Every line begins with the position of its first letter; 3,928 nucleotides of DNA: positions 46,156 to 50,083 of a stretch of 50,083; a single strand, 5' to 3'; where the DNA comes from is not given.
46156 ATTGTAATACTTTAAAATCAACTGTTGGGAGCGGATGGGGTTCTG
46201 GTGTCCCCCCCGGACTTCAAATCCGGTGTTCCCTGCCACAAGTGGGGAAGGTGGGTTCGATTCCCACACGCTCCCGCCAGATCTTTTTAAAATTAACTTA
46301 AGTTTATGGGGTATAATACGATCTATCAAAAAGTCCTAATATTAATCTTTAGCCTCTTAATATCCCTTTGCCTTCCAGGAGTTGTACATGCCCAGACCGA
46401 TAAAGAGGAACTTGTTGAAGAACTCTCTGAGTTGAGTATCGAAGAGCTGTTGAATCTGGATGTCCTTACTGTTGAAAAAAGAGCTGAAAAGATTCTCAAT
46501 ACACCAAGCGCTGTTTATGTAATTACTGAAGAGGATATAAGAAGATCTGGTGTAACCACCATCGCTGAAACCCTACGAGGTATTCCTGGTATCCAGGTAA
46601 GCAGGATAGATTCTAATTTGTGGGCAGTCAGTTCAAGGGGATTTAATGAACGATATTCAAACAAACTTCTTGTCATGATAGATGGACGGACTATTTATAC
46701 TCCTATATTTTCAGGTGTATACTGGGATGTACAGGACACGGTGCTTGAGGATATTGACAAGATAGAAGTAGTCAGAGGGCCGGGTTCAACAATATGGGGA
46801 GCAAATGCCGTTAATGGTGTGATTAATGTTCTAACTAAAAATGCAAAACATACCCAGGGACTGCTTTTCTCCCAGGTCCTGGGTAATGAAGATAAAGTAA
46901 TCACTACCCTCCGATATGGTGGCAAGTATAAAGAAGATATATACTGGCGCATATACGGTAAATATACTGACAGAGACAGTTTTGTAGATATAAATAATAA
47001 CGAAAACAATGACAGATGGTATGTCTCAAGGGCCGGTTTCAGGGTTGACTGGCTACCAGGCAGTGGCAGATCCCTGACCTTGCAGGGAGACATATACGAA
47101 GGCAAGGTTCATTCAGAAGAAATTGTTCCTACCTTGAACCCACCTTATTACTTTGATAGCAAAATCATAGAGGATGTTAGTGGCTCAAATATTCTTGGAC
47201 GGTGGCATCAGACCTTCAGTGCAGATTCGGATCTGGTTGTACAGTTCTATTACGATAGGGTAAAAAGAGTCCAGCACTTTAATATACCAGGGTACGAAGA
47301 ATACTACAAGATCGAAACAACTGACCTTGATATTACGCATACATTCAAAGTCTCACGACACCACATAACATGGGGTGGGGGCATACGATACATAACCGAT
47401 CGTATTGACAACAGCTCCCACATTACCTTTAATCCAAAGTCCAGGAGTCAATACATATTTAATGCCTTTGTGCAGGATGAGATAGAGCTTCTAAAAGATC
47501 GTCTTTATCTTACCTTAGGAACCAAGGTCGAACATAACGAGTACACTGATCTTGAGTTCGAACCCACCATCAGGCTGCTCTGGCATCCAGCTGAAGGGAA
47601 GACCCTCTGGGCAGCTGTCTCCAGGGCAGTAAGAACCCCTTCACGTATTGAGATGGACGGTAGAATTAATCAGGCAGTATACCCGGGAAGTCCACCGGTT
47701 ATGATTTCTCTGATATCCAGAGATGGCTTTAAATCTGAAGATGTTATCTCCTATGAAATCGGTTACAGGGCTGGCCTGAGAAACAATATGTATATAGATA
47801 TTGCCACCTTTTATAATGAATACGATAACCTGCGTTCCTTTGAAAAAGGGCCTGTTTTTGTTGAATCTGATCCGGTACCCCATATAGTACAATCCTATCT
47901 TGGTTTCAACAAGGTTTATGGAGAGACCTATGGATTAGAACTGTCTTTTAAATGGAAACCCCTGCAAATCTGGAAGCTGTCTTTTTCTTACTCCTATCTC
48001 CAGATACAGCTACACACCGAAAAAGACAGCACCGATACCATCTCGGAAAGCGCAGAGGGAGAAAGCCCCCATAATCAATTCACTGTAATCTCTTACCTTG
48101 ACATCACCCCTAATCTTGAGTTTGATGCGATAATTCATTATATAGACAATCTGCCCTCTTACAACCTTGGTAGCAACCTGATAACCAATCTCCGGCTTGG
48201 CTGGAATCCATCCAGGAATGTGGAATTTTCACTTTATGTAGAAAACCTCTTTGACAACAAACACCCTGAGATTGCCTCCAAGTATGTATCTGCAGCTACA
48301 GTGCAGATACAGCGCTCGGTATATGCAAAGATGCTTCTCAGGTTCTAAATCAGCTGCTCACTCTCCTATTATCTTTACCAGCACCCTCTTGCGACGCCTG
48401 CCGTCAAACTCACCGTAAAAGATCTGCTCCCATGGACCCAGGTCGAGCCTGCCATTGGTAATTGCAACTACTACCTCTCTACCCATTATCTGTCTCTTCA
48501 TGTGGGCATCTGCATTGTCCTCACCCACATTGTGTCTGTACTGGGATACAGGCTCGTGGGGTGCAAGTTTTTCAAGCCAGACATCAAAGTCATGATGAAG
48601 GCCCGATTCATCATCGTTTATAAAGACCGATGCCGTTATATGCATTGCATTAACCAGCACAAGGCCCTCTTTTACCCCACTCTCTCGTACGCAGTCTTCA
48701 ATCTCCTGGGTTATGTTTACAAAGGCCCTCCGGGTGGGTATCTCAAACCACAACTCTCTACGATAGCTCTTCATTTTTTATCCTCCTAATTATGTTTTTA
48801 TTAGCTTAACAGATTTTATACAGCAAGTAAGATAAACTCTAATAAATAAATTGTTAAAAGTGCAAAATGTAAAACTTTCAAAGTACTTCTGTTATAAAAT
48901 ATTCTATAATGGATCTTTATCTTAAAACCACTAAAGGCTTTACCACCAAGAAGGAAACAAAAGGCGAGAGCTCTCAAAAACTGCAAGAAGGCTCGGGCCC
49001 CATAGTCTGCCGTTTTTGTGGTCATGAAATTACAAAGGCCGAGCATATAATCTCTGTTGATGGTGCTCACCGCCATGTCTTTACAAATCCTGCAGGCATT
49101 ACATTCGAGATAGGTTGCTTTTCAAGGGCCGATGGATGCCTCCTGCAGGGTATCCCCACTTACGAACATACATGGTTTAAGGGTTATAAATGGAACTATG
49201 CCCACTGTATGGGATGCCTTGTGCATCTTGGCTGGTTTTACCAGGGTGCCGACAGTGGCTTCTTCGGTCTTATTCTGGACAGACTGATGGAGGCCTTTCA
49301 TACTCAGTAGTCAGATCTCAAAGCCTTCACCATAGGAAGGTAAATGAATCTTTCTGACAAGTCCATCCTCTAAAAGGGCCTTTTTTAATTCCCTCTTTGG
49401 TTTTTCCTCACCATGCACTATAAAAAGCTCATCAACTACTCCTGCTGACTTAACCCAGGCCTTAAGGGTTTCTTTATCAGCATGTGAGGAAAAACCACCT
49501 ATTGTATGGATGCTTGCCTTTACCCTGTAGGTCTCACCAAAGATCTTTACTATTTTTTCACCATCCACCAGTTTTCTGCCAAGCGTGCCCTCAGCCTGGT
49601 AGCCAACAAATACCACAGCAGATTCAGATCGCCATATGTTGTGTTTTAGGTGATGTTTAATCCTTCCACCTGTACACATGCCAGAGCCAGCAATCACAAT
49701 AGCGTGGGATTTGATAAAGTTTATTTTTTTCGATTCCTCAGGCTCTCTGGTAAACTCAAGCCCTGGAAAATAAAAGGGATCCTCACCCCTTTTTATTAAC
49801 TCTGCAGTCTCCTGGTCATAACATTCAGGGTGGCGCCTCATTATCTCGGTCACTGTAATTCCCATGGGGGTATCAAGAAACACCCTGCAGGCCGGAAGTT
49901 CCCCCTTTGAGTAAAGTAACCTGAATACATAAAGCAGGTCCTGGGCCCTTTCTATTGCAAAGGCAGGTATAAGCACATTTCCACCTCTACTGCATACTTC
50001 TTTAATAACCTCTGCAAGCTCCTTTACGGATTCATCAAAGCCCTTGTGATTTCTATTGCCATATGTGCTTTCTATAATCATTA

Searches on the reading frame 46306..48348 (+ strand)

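Call 11: search_protein_families(library=ncbifam, proteins=[window:46306-48348:+], max_evalue=0.00001)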
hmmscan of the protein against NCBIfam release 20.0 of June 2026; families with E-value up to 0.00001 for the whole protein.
window:46306-48348:+ (680 aa): 31 families (the best 25 are shown)
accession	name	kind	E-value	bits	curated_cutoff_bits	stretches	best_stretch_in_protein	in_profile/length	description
NF053590.1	TonB_dep_TOL0244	equivalog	5.3e-191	636.3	645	1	39-680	1-604/604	TOL_0244 family TonB-dependent receptor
TIGR01783.1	TonB-siderophor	subfamily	2.2e-40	138.9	223.5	2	65-235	1-167/649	TonB-dependent siderophore receptor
NF010010.0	PRK13483.1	equivalog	8.1e-27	93.5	927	2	48-192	32-179/660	ligand-gated channel protein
NF010038.0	PRK13513.1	equivalog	2.1e-24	86.1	942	2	54-182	40-169/659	ligand-gated channel protein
NF050067.1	TonBEntbctnRecCfrA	equivalog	2.3e-24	85.7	1200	2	366-657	373-666/698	TonB-dependent ferric enterobactin receptor CfrA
NF007478.2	PRK10064.1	equivalog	2.4e-24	85.6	745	1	54-180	35-160/663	catecholate siderophore receptor CirA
TIGR01785.1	TonB-hemin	subfamily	8.1e-23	80.7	316.85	1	59-662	11-663/677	TonB-dependent heme/hemoglobin receptor family protein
NF010011.0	PRK13484.1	equivalog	6.9e-21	74.2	1197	1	53-183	34-164/682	IreA family TonB-dependent siderophore receptor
TIGR01779.1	TonB-B12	equivalog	1.4e-20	73.4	599.7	1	46-225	25-201/614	TonB-dependent vitamin B12 receptor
NF010012.0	PRK13486.1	equivalog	1.8e-20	72.9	924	2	53-180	29-160/696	TonB-dependent receptor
TIGR01786.1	TonB-hemlactrns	subfamily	4.9e-18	64.8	323.75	2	62-181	17-137/719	TonB-dependent hemoglobin/transferrin/lactoferrin family receptor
NF049946.1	TonB_dep_CU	exception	3.8e-17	61.8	700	1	14-656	5-664/683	TonB-dependent receptor, CU motif-type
NF010048.1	PRK13524.1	subfamily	4.1e-17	61.9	493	1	16-237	3-242/744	FepA family TonB-dependent siderophore receptor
NF049947.1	TonB_dep_PCPU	exception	1.2e-15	56.8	800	1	39-186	24-172/685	TonB-dependent receptor, PCPU motif-type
NF007926.1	PRK10641.1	equivalog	2e-14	53.1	836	1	68-196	46-170/617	TonB-dependent vitamin B12 receptor BtuB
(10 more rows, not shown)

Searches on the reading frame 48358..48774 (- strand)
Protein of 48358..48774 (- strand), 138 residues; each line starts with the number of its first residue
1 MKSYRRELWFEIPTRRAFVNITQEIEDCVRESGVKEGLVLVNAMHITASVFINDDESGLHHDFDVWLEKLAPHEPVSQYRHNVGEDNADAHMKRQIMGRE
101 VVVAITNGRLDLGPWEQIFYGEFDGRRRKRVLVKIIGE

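Call 11: search_protein_families(library=ncbifam, proteins=[window:48358-48774:-], max_evalue=0.00001)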
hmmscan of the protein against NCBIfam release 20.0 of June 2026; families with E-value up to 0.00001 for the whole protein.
window:48358-48774:- (138 aa): 1 family
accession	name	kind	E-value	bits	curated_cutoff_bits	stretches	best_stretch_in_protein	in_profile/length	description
TIGR00149.1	TIGR00149_YjbQ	hypoth_equivalog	1.5e-34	118.5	67.75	1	14-138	9-132/132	secondary thiamine-phosphate synthase enzyme YjbQ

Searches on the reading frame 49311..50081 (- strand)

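Call 11: search_protein_families(library=ncbifam, proteins=[window:49311-50081:-], max_evalue=0.00001)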
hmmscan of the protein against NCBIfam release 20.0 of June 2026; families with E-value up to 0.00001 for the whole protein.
window:49311-50081:- (256 aa): 2 families
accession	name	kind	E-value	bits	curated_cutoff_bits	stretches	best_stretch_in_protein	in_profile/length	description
NF045584.1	cas14_MBL_CASP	equivalog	2.4e-70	237.6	800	1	1-237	189-425/612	type VII CRISPR-associated protein Cas14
TIGR03675.1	arCOG00543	equivalog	1e-50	172.6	580.2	1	1-239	368-614/631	beta-CASP ribonuclease aCPSF1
